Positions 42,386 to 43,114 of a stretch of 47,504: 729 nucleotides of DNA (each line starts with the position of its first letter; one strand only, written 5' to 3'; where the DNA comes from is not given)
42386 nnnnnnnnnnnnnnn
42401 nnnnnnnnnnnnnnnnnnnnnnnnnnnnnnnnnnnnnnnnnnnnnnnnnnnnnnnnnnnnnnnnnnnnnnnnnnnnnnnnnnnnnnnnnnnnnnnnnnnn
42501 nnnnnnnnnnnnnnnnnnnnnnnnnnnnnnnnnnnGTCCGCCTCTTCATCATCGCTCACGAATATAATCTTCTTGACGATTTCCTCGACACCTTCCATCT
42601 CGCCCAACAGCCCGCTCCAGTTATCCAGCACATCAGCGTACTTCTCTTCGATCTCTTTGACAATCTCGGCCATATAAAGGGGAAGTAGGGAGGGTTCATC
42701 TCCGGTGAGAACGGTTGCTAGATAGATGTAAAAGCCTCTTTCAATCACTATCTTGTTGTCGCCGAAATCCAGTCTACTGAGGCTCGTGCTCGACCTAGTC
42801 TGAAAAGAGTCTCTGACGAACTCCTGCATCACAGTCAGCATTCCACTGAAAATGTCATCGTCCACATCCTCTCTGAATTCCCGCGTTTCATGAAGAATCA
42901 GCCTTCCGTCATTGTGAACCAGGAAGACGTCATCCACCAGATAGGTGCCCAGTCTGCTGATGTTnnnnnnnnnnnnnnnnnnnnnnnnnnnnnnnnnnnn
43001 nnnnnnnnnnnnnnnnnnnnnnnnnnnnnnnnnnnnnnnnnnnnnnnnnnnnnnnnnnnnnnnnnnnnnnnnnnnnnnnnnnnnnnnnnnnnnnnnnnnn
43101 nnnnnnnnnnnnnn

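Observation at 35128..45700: Candidate novel locus: IleRS-DUF835 fusion, intron-containing tRNA-His and a giant scaffold protein that shares an IleRS domain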

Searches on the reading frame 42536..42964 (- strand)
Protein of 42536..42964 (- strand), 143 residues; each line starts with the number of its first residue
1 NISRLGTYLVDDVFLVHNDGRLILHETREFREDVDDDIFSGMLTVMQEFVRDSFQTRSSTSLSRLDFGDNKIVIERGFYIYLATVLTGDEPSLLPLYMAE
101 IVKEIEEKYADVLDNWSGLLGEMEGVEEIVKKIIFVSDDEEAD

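Call 85: search_protein_representatives(alignment_id=A6)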
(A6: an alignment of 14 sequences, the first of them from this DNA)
Query: 14 sequences, 143 profile positions. Proteins with E-value up to 0.001 (for the whole library): 4608; up to 1e-10: 3061; up to 1e-30: 105. The best 150 are listed.
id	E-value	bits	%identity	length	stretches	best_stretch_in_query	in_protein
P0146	4.0e-151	513.3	-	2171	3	4-142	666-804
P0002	1.4e-123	423.9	-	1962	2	2-142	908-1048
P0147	2.3e-117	403.8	-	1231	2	3-140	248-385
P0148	1.7e-113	391.3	-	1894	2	2-142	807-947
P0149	2.8e-113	390.6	-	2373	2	1-142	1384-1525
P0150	9.4e-110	379.1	-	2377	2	1-142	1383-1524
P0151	6.5e-109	376.4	-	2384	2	1-142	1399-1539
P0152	2.2e-107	371.5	-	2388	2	1-142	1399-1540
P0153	5.9e-105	363.6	-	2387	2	1-142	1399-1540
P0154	1.0e-104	362.8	-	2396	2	1-142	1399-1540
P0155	2.8e-104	361.4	-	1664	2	2-142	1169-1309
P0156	8.4e-101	350.1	-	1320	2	3-142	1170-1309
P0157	1.5e-97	339.6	-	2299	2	3-141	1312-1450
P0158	2.2e-94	329.3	-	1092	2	2-142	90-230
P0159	2.4e-94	329.2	-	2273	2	1-140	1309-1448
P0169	2.1e-57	209.4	-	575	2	7-127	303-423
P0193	3.3e-36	140.7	-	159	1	9-139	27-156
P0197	1.3e-33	132.3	-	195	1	6-134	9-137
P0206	5.6e-33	130.2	-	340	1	9-134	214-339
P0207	6.7e-33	130.0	-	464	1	9-133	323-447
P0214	2.6e-32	128.0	-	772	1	9-133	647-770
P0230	2.7e-31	124.7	-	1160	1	9-133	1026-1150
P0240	6.1e-31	123.6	-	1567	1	9-133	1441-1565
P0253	2.0e-30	121.9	-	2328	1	8-134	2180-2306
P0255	2.2e-30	121.8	-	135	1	10-130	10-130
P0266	4.1e-30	121.0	-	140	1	9-135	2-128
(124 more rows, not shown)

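Call 86: search_protein_families(library=pfam, proteins=[P0255, P0266, P0193, P0197, P0206, P0207, P0214, P0230, P0240, P0253], max_evalue=0.01)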
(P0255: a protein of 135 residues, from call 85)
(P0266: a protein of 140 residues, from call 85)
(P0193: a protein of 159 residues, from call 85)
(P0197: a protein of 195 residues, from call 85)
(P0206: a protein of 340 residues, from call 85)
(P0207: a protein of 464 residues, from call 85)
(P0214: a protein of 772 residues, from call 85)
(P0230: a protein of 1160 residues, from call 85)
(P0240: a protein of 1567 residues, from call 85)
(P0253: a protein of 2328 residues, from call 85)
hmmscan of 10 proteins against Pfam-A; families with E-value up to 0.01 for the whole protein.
P0255 (135 aa): 0 families

P0266 (140 aa): 0 families

P0193 (159 aa): 0 families

P0197 (195 aa): 4 families
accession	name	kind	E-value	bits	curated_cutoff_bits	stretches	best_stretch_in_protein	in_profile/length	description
PF13248.11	Zn_ribbon_3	-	4.2e-05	23.3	27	1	153-173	4-24/26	zinc-ribbon domain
PF13240.11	Zn_Ribbon_1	-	0.0001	22.4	25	1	154-175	2-23/23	zinc-ribbon domain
PF12773.13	DZR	-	0.00024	21.6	27.3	1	152-172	25-45/45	Double zinc ribbon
PF18912.6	DZR_2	-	0.0082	16.4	27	0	153-175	9-31/56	Double zinc ribbon domain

P0206 (340 aa): 0 families

P0207 (464 aa): 2 families
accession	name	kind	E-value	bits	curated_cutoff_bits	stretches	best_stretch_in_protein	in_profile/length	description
PF14732.11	UAE_UbL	-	0.00013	22.9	30.8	0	95-164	15-60/89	Ubiquitin/SUMO-activating enzyme ubiquitin-like domain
PF18911.6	PKD_4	-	0.0034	17.8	27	0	57-99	38-78/85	PKD domain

P0214 (772 aa): 0 families

P0230 (1160 aa): 8 families
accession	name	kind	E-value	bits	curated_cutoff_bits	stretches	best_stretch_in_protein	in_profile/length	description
PF13517.12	FG-GAP_3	-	6.9e-30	103.9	26.9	5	299-361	1-60/61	FG-GAP-like repeat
PF18911.6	PKD_4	-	1.2e-25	89.8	27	3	534-619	1-82/85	PKD domain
PF00801.26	PKD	-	1.7e-20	73.2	23.5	3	549-614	13-74/80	PKD domain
PF01839.29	FG-GAP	-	1.5e-19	69.9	22.1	2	345-366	3-24/37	FG-GAP repeat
PF19077.6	Big_13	-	6.9e-08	33.3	27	0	858-894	65-101/102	Bacterial Ig-like domain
PF23727.1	Beta-prop_FAM234A_B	-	0.00018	20.6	26.4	0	61-115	100-154/467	FAM234A/B beta-propeller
PF17957.7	Big_7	-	0.00053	21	24.1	0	808-873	1-70/70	Bacterial Ig domain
PF23743.1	Beta-prop_BBS7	-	0.0036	17.1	27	0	287-360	216-285/299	BBS7 beta-propeller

P0240 (1567 aa): 16 families
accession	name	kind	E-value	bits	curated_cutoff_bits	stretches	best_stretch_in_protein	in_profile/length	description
PF18911.6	PKD_4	-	1.2e-69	230.9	27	6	1053-1129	3-80/85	PKD domain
PF00801.26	PKD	-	9.1e-49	163.8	23.5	5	1056-1132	2-80/80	PKD domain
PF13517.12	FG-GAP_3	-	3.9e-39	133.5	26.9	7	613-667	6-60/61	FG-GAP-like repeat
PF01839.29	FG-GAP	-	9.4e-31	105.6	22.1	3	649-670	1-22/37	FG-GAP repeat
PF22352.2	K319L-like_PKD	-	9e-15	54.9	27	2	1238-1314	7-84/84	K319L-like, PKD domain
PF08329.16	ChitinaseA_N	-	3.5e-10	40.1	21.2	0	1093-1155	67-129/133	Chitinase A, N-terminal domain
PF07495.19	Y_Y_Y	-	4.8e-10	39.6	26.6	1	828-880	8-63/65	Y_Y_Y domain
PF13927.12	Ig_3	-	1.4e-08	35.6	30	0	1054-1119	2-63/78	Immunoglobulin domain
PF15418.12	DUF4625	-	3.8e-07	30.9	27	0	1373-1399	104-130/131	Domain of unknown function (DUF4625)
PF18981.6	InlK_D3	-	3.9e-06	27.3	25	0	1103-1132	44-73/75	Internalin K domain (D3/D4)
PF16403.11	Bact_surface_Ig-like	-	7.8e-05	23.1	27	0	1106-1133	44-71/71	Bacterial surface protein, Ig-like domain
PF13754.12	Big_3_4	-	0.00021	21.6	27.3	0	934-973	26-65/106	Domain of unknown function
PF16967.11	TcfC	-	0.0024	17.9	29.4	0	1017-1046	36-64/68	E-set like domain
PF05345.18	He_PIG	-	0.0051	17.7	24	0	1107-1133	69-95/96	Putative Ig domain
PF04234.18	CopC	-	0.0093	17.4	23.3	0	1056-1127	22-86/92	CopC domain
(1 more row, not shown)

P0253 (2328 aa): 5 families
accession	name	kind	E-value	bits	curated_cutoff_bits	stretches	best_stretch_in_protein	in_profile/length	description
PF01839.29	FG-GAP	-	1.2e-42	143.6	22.1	6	41-76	1-37/37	FG-GAP repeat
PF14312.12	FG-GAP_2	-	8.8e-21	74.3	23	4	159-202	10-49/49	FG-GAP repeat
PF17963.7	Big_9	-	2.5e-06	28.7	23.6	1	1938-2033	1-86/89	Bacterial Ig domain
PF17892.7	Cadherin_5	-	0.00064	19.9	26.5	1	1937-2032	1-92/98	Cadherin-like domain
PF13517.12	FG-GAP_3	-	0.0062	17.5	26.9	1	176-245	1-61/61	FG-GAP-like repeat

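Call 88: search_protein_families(library=pfam, alignment_id=A6, max_evalue=10)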
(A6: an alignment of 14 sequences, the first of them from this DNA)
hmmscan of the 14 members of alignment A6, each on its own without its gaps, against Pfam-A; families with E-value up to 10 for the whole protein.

A. member 1, seq(143 aa): 1 family
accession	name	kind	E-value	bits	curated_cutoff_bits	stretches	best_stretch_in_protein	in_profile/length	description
PF21265.3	SBB_T7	-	0.16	12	27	1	60-117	8-63/169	Single-stranded DNA-binding protein, Bacteriophage T7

B. families by the number of members that match (of 14 scanned): 8 families
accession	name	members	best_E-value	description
PF01154.23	HMG_CoA_synt_N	2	0.15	Hydroxymethylglutaryl-coenzyme A synthase N terminal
PF10635.14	DisA-linker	1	0.027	DisA bacterial checkpoint controller linker region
PF23181.1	bHLH_INO4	1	0.045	INO4 bHLH domain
PF03259.23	Robl_LC7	1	0.072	Roadblock/LC7 domain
PF06073.17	DUF934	1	0.14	Bacterial protein of unknown function (DUF934)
PF21265.3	SBB_T7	1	0.16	Single-stranded DNA-binding protein, Bacteriophage T7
PF05589.17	DUF768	1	0.21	Protein of unknown function (DUF768)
PF14117.11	DUF4287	1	0.22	Domain of unknown function (DUF4287)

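Call 97: list_cluster_members(proteins=[P0255, P0266, P0193, P0206, P0214, P0240, P0253, P0146, P0169, P0197])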
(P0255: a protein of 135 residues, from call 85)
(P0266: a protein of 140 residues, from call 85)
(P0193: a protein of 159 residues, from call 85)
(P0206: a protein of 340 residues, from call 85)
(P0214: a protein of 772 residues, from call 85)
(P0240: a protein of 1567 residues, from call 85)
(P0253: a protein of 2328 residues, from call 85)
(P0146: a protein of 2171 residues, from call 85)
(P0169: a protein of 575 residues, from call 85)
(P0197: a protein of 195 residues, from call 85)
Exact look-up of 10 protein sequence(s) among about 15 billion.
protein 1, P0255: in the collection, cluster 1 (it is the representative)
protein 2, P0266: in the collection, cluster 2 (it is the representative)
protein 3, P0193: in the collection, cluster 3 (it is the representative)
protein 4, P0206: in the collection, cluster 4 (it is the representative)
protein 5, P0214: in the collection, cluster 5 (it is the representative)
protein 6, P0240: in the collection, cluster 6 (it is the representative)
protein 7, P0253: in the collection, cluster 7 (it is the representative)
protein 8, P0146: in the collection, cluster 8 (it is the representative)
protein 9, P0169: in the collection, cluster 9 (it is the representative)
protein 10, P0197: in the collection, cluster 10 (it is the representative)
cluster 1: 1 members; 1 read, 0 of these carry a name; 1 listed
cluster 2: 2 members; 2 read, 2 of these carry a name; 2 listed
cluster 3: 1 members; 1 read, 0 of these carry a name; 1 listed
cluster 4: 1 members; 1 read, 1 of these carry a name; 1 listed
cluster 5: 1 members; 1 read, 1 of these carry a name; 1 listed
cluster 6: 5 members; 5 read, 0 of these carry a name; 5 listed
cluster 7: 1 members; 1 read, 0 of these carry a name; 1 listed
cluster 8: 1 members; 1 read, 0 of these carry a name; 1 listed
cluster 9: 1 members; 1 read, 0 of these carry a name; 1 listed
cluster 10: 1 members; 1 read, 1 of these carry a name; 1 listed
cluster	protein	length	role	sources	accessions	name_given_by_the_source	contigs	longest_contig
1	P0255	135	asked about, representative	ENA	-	-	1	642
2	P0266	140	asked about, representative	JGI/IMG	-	OOP family OmpA-OmpF porin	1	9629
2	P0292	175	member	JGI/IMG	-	OOP family OmpA-OmpF porin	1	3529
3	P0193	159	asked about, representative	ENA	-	-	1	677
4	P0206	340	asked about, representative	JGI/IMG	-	hypothetical protein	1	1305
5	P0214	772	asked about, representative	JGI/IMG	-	hypothetical protein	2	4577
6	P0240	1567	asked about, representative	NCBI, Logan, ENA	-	-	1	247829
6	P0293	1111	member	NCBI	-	-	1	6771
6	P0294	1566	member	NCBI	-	-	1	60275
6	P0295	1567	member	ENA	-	-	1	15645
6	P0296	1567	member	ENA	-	-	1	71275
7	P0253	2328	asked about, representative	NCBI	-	-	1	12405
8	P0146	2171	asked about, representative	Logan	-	-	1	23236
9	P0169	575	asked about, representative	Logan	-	-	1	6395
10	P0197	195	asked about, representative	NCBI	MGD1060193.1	MAG: zinc ribbon domain-containing protein, partial [Methanomassiliicoccales archaeon]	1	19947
